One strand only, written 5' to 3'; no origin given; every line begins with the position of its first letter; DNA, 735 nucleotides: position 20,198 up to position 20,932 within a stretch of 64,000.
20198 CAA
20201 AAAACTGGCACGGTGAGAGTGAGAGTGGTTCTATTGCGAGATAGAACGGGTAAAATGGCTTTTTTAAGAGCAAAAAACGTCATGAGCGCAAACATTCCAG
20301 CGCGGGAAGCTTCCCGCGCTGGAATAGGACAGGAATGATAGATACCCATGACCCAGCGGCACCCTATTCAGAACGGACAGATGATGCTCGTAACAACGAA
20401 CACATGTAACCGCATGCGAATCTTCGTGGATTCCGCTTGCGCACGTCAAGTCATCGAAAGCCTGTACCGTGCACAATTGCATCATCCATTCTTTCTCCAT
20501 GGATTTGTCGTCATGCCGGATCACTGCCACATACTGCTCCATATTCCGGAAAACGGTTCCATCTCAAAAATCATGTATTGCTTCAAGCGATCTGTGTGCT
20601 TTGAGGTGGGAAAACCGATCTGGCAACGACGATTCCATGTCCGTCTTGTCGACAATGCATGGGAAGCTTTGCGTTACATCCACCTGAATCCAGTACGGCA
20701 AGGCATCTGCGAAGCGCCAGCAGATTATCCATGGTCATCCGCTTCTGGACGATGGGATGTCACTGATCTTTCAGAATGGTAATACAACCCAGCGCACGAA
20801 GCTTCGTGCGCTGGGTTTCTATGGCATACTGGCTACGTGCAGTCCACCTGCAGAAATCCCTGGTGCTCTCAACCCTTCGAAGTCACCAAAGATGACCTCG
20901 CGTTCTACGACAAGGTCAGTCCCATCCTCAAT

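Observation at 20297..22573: REP-RAYT-REP unit plus a REP-bracketed Cys-rich gene inserted in the middle of the mevalonate operon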

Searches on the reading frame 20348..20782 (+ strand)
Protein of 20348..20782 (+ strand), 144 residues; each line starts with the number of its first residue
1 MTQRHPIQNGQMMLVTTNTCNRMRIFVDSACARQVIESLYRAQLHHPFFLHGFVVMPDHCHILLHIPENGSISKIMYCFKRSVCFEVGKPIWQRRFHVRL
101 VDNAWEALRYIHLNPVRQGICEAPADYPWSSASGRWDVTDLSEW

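Call 6: search_protein_families(library=pfam, proteins=[window:20348-20782:+], max_evalue=0.01)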
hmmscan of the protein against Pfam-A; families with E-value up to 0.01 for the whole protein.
window:20348-20782:+ (144 aa): 1 family
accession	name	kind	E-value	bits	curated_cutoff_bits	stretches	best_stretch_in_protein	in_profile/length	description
PF01797.21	Y1_Tnp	-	7.8e-09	36.1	23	1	18-83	12-76/121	Transposase IS200 like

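Call 10: find_homologous_proteins(query=window:20348-20782:+)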
Query window:20348-20782:+ (144 aa): 216 proteins with E <= 0.001 among 226 candidates; the best 120 are listed.
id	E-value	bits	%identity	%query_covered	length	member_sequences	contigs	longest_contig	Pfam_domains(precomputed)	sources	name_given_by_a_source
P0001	3.3e-98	344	100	100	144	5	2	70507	PF01797.22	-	-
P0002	6.8e-62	226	67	98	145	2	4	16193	PF01797.22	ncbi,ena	-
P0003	1.1e-59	219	64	98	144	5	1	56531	PF01797.22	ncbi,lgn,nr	ncbi:hypothetical protein EXS65_01080 [Candidatus Peribacteria bacterium]|nr:hypothetical protein [C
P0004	4.6e-59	217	62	98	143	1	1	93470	PF01797.22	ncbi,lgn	-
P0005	1.0e-57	213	63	98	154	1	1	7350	PF01797.22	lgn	-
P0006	9.3e-57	209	62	98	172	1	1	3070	PF01797.22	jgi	jgi:putative transposase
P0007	1.7e-56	209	59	100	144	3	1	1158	PF01797.22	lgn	-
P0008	6.5e-56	207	62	100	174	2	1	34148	PF01797.22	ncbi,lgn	-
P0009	3.8e-55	204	63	100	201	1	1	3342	PF01797.22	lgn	-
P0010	4.2e-55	204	63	99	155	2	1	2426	PF01797.22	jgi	jgi:putative transposase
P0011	8.4e-55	203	59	98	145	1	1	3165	PF01797.22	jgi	jgi:putative transposase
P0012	8.4e-55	203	61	99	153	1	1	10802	PF01797.22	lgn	-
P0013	9.3e-55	203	58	98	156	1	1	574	PF01797.22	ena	-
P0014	1.6e-54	202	61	98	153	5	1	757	PF01797.22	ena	-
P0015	7.3e-53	197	64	90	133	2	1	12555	PF01797.22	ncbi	-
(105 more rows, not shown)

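Call 11: find_encoding_contigs(protein=P0001, flank=10000, max_places=6)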
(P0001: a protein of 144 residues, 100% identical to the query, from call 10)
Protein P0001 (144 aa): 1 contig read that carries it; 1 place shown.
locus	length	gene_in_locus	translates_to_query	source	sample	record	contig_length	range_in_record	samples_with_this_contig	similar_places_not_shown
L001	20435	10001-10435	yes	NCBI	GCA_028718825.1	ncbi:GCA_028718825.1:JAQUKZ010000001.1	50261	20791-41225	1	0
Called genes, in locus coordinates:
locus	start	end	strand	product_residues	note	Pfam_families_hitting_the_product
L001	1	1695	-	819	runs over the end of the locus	PF00395:SLH, PF09826:Beta_propel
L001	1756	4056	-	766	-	-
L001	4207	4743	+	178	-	PF00293:NUDIX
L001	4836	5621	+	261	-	PF01255:Prenyltransf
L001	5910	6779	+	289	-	PF00288:GHMP_kinases_N (faint)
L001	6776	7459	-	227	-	-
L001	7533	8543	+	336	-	PF22700:MVD-like_N, PF00288:GHMP_kinases_N (weak), PF18376:MDD_C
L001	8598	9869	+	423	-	PF00368:HMG-CoA_red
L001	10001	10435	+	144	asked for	PF01797:Y1_Tnp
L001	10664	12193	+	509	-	-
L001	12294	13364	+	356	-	PF08541:ACP_syn_III_C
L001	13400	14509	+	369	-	PF00108:Thiolase_N, PF00109:ketoacyl-synt, PF08545:ACP_syn_III (weak), PF02803:Thiolase_C, PF22691:Thiolase_C_1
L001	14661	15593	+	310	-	PF01796:OB_ChsH2_C, PF00625:Guanylate_kin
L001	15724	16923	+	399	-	PF08323:Glyco_transf_5, PF13439:Glyco_transf_4, PF13579:Glyco_trans_4_4, PF20706:GT4-conflict, PF00534:Glycos_transf_1, PF13692:Glyco_trans_1_4, PF00982:Glyco_transf_20 (faint)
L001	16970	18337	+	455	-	PF03065:Glyco_hydro_57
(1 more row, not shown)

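Call 15: find_related_loci(query=A1, collection=genome_contigs, flank=10000)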
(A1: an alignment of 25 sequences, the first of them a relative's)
Query A1 (144 aa) in genome_contigs; peptide patterns used: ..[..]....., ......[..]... (x = any residue, [..] = any of these).
240 stretches matched a pattern; 185 encode a relative of the query (tblastn E <= 1e-3); the best 80 are kept; 80 distinct loci.
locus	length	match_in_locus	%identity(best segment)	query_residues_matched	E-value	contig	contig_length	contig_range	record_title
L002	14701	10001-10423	67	1-141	3e-64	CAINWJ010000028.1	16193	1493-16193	Candidatus Peribacteria bacterium isolate LaPlata_bin-3506 genome assembly, contig: bin-3506:028/161, whole genome shotg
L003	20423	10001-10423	64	1-141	7e-63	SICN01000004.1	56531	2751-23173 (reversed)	MAG: Candidatus Peribacteria bacterium isolate Baikal-deep-G206 BACOMB-C2120, whole genome shotgun sequence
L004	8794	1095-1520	61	1-141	9e-62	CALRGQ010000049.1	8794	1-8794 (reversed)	MAG: Candidatus Peribacteria bacterium isolate AH-03may19-31 genome assembly, contig: AH-03may19-C16019, whole genome sh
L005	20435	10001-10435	59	1-144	1e-59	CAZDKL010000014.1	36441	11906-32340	MAG TPA_asm: uncultured Candidatus Peribacteria bacterium isolate SRP077602_co6_363 genome assembly, contig: NODE_1874_l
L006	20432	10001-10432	62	1-144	9e-60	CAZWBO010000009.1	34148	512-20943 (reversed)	MAG TPA_asm: uncultured Candidatus Peribacteria bacterium isolate SRP286056_co3_141 genome assembly, contig: NODE_920_le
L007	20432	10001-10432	60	1-144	1e-59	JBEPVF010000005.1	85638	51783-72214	MAG: Candidatus Peribacteria bacterium isolate 22E.rosella_refined.299 NODE_227_length_85638_cov_15.330603, whole genome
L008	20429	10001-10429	58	2-144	8e-60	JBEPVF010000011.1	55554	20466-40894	MAG: Candidatus Peribacteria bacterium isolate 22E.rosella_refined.299 NODE_488_length_55554_cov_14.932035, whole genome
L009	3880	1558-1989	60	1-144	2e-59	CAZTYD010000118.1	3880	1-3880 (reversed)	MAG TPA_asm: uncultured Candidatus Peribacteria bacterium isolate SRP342105_co1_375 genome assembly, contig: NODE_34640_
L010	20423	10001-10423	62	1-141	9e-59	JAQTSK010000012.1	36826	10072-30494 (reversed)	MAG: Candidatus Peribacteraceae bacterium isolate STB_185 NODE_2367_length_36826_cov_4.237173_Sandtown_B, whole genome s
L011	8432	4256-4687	61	1-144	2e-58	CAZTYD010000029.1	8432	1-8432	MAG TPA_asm: uncultured Candidatus Peribacteria bacterium isolate SRP342105_co1_375 genome assembly, contig: NODE_11791_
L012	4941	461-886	61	1-141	3e-58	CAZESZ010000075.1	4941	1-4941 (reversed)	MAG TPA_asm: uncultured Candidatus Peribacteria bacterium isolate SRP192515_co1_140 genome assembly, contig: NODE_18635_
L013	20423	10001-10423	58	1-141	1e-57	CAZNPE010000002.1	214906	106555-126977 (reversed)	MAG TPA_asm: uncultured Candidatus Peribacteria bacterium isolate SRP342105_co1_493 genome assembly, contig: NODE_56_len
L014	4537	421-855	59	1-144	1e-57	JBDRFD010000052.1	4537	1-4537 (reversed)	MAG: Patescibacteria group bacterium isolate MEGAHIT-group-1.352 k141_11878351, whole genome shotgun sequence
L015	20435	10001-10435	58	1-144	3e-57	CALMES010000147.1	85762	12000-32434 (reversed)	MAG TPA_asm: uncultured Candidatus Peregrinibacteria bacterium isolate SRR5676444_bin.3_CONCOCT_v1.1_MAG genome assembly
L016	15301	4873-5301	62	2-144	3e-57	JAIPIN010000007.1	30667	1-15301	MAG: Kiritimatiellales bacterium isolate Tobar13.5m-G78 Tobar13-5m-C1654, whole genome shotgun sequence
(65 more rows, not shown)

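Call 45: search_protein_families(library=ncbifam, proteins=[window:20348-20782:+], max_evalue=0.01)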
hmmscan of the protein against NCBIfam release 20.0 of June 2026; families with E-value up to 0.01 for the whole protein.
window:20348-20782:+ (144 aa): 2 families
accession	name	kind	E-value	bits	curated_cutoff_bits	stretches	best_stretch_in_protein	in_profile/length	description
NF047646.1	REP_Tyr_transpos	equivalog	4.2e-28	98.1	80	1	4-130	3-146/146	REP-associated tyrosine transposase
NF033573.1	transpos_IS200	equivalog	0.00013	22.2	55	1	4-86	5-85/126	IS200/IS605 family transposase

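Call 46: search_solved_structures(query=A1, max_evalue=0.01, show_alignments=3)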
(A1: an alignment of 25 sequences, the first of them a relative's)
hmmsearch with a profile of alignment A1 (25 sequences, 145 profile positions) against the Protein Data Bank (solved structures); distinct sequences matched with E-value up to 0.01: 5.
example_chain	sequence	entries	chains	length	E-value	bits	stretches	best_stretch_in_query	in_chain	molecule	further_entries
4er8_A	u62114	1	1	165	1.5e-16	63.8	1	13-132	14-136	TnpArep for protein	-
2f4f_A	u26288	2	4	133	0.00079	22.5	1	35-113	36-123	Transposase, putative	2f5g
2ec2_A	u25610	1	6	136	0.0057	19.7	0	39-114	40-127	136aa long hypothetical transposase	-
2xm3_A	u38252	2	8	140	0.0072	19.4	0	50-83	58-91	TRANSPOSASE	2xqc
2xma_A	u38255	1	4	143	0.0077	19.3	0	50-83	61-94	TRANSPOSASE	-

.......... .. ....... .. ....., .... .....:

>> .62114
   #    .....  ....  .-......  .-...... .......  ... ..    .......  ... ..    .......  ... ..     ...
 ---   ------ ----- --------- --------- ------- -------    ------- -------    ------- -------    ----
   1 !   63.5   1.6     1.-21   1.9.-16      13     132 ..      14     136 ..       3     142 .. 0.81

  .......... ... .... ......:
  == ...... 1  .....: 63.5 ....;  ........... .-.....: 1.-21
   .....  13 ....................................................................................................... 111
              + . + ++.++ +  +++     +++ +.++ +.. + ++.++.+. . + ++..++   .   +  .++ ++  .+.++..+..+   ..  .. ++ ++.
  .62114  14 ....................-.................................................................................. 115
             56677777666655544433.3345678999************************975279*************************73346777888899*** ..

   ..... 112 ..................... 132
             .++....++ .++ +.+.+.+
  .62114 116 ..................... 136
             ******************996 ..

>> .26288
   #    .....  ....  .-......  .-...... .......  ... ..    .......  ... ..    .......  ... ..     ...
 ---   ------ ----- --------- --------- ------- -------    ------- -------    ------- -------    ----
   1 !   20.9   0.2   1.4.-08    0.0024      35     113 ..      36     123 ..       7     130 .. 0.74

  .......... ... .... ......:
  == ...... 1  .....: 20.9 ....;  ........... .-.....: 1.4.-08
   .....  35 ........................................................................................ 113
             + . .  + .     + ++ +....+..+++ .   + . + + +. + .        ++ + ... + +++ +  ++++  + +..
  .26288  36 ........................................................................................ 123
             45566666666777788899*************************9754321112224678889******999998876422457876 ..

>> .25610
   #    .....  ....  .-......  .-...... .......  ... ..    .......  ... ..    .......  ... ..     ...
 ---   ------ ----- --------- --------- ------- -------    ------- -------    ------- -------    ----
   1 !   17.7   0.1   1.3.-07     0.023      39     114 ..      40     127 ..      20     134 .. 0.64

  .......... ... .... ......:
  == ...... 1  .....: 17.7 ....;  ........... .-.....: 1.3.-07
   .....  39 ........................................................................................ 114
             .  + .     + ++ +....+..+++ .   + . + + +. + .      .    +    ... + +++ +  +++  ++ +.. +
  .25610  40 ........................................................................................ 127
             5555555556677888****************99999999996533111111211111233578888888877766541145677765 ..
